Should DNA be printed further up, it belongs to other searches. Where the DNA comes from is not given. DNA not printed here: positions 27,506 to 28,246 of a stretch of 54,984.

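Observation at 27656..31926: AT-rich restriction-modification island with two Dam-class m6A methyltransferases and a large candidate endonuclease (Type IIS-like architecture)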

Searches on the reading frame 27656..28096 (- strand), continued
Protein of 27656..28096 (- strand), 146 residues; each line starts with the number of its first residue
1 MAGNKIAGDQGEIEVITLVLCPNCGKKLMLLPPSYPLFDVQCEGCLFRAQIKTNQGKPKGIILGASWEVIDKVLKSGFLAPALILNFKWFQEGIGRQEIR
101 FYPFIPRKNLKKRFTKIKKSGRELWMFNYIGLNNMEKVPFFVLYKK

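Call 58: search_protein_families(library=pfam, proteins=[L150:1-753:+, L099:1-423:+, L138:764-1546:+, L138:93-695:+, L103:6735-8132:+, L100:548-1690:+, L100:1693-2841:+, L100:2838-3485:+, L139:3-1757:+, L096:6475-8994:+], max_evalue=0.001)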
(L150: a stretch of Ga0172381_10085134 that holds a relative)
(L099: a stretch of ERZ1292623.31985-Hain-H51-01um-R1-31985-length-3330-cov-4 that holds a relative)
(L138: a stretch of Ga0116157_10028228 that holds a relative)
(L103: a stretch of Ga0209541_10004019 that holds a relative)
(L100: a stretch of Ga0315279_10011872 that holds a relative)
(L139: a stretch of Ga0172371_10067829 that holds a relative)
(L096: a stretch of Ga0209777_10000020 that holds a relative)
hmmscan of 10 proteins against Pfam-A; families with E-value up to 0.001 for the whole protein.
L150:1-753:+ (250 aa): 1 family
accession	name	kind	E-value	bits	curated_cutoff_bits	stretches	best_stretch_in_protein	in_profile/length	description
PF10592.14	AIPR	-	4.5e-14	53.3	25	1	1-205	69-304/308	AIPR protein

L099:1-423:+ (140 aa): 0 families

L138:764-1546:+ (260 aa): 2 families
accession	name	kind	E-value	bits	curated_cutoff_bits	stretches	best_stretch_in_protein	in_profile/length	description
PF01555.25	N6_N4_Mtase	-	2.8e-26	93.3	26.7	2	19-95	140-219/221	DNA methylase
PF02086.21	MethyltransfD12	-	5.6e-06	26.7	22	1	57-131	20-100/253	D12 class N6 adenine-specific DNA methyltransferase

L138:93-695:+ (200 aa): 2 families
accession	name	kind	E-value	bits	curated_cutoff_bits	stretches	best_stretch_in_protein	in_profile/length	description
PF09968.15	DUF2202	-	1e-06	29.1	22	1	82-146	9-72/162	Uncharacterized protein domain (DUF2202)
PF02915.23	Rubrerythrin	-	0.0004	21.2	22.8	0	76-198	1-135/137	Rubrerythrin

L103:6735-8132:+ (465 aa): 1 family
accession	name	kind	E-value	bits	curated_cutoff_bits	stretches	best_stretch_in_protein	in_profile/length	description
PF01844.29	HNH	-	0.00013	22.5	21.4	1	382-423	9-45/47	HNH endonuclease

L100:548-1690:+ (380 aa): 2 families
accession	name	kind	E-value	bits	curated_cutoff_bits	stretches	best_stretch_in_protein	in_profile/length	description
PF01555.25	N6_N4_Mtase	-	3.6e-22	79.9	26.7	2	106-212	115-218/221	DNA methylase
PF02475.24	TRM5-TYW2_MTfase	-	6.1e-05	23.5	28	1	169-249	30-110/164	TRM5/TYW2 methyltransferase domain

L100:1693-2841:+ (382 aa): 0 families

L100:2838-3485:+ (215 aa): 1 family
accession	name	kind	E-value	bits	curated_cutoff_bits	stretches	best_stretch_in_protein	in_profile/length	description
PF05315.17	ICEA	-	1.1e-06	28.8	24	1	109-215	108-207/218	ICEA Protein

L139:3-1757:+ (584 aa): 0 families

L096:6475-8994:+ (839 aa): 5 families
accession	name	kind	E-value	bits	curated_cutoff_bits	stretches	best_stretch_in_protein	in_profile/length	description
PF02384.22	N6_Mtase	-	8.7e-40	137.4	20.4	1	291-608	4-296/311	N-6 DNA Methylase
PF07669.17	Eco57I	-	5.6e-13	49.8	25.3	1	377-522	1-165/171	Eco57I restriction-modification methylase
PF13588.12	HSDR_N_2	-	1.8e-12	47.8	25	1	39-140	1-98/110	Type I restriction enzyme R protein N terminus (HSDR_N)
PF20473.4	MmeI_Mtase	-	2.4e-09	37.2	27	1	330-407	19-92/259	MmeI, DNA-methyltransferase domain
PF01170.24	UPF0020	-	1.8e-08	34.8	22.3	1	322-448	20-140/197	RMKL-like, methyltransferase domain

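Call 68: search_protein_representatives(alignment_id=A1)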
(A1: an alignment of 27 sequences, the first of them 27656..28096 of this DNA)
Query: 27 sequences, 143 profile positions. Proteins with E-value up to 0.001 (for the whole library): 177; up to 1e-10: 96; up to 1e-30: 38. The best 150 are listed.
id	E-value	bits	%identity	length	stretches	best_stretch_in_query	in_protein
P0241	4.4e-60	217.9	-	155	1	1-142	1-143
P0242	4.7e-54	198.4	-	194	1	4-142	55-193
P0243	1.6e-51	190.2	-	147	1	2-141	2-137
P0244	2.4e-47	176.6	-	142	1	29-141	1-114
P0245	2.6e-47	176.5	-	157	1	3-141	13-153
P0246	8.1e-47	174.9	-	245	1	2-139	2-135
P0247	5.3e-45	169.0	-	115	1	29-143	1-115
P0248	2.4e-44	166.9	-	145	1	6-143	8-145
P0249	1.4e-43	164.5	-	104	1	1-104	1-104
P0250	2.5e-43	163.6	-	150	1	3-142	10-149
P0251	4.6e-43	162.8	-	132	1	5-102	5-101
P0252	6.8e-43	162.2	-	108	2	3-75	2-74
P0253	8.4e-43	161.9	-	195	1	1-139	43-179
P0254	1.4e-42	161.2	-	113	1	29-142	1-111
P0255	3.2e-42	160.0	-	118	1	29-142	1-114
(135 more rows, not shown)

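Call 90: search_protein_families(library=pfam, proteins=[L014:1777-3567:+, L014:4197-5696:+, L014:5984-7111:+, L014:7228-7536:+, L014:8423-8815:+, L012:62-541:+, L111:468-971:+, L111:1427-1807:+, L111:2490-2963:+, L001:6486-6866:+], max_evalue=0.001)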
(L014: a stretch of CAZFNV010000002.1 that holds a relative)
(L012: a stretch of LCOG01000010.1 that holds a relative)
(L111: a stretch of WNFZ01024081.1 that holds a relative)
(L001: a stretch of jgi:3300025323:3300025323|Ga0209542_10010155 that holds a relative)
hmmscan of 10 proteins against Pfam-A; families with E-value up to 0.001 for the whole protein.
L014:1777-3567:+ (596 aa): 2 families
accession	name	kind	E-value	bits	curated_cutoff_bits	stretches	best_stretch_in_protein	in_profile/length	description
PF02913.24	FAD-oxidase_C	-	1.7e-45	156.1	21.2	1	311-575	3-247/248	FAD linked oxidases, C-terminal domain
PF01565.28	FAD_binding_4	-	1.3e-20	74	26.4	1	34-196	1-136/139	FAD binding domain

L014:4197-5696:+ (499 aa): 1 family
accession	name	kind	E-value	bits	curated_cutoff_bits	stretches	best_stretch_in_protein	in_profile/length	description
PF13406.11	SLT_2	-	2e-07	30.9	24.3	0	301-341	72-112/292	Transglycosylase SLT domain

L014:5984-7111:+ (375 aa): 2 families
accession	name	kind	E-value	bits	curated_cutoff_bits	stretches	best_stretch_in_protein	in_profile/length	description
PF03462.23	PCRF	-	1.2e-49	169.2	24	1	70-225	37-194/194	PCRF domain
PF00472.26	RF-1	-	1.9e-38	131.4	35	1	233-342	2-116/116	RF-1 domain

L014:7228-7536:+ (102 aa): 1 family
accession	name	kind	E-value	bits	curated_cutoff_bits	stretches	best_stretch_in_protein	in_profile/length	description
PF00076.28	RRM_1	-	1.2e-23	83.2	20.7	1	5-74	1-69/70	RNA recognition motif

L014:8423-8815:+ (130 aa): 0 families

L012:62-541:+ (159 aa): 0 families

L111:468-971:+ (167 aa): 1 family
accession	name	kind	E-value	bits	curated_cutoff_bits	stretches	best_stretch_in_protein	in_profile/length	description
PF01625.27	PMSR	-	2.7e-60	203.5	23.7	1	10-162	2-149/153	Peptide methionine sulfoxide reductase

L111:1427-1807:+ (126 aa): 0 families

L111:2490-2963:+ (157 aa): 0 families

L001:6486-6866:+ (126 aa): 0 families

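Call 92: search_solved_structures(query=A6, max_evalue=1, show_alignments=1)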
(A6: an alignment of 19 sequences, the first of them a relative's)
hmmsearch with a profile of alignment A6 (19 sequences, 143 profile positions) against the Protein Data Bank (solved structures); distinct sequences matched with E-value up to 1: 3.
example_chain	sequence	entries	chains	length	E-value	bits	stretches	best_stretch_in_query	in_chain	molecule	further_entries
4esj_A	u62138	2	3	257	0.0022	21.2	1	15-124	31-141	Type-2 restriction enzyme DpnI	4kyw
5fj8_I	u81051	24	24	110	0.14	15.4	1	19-72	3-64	DNA-DIRECTED RNA POLYMERASE III SUBUNIT RPC10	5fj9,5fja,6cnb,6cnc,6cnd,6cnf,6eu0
1via_A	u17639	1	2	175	0.63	13.3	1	61-126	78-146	shikimate kinase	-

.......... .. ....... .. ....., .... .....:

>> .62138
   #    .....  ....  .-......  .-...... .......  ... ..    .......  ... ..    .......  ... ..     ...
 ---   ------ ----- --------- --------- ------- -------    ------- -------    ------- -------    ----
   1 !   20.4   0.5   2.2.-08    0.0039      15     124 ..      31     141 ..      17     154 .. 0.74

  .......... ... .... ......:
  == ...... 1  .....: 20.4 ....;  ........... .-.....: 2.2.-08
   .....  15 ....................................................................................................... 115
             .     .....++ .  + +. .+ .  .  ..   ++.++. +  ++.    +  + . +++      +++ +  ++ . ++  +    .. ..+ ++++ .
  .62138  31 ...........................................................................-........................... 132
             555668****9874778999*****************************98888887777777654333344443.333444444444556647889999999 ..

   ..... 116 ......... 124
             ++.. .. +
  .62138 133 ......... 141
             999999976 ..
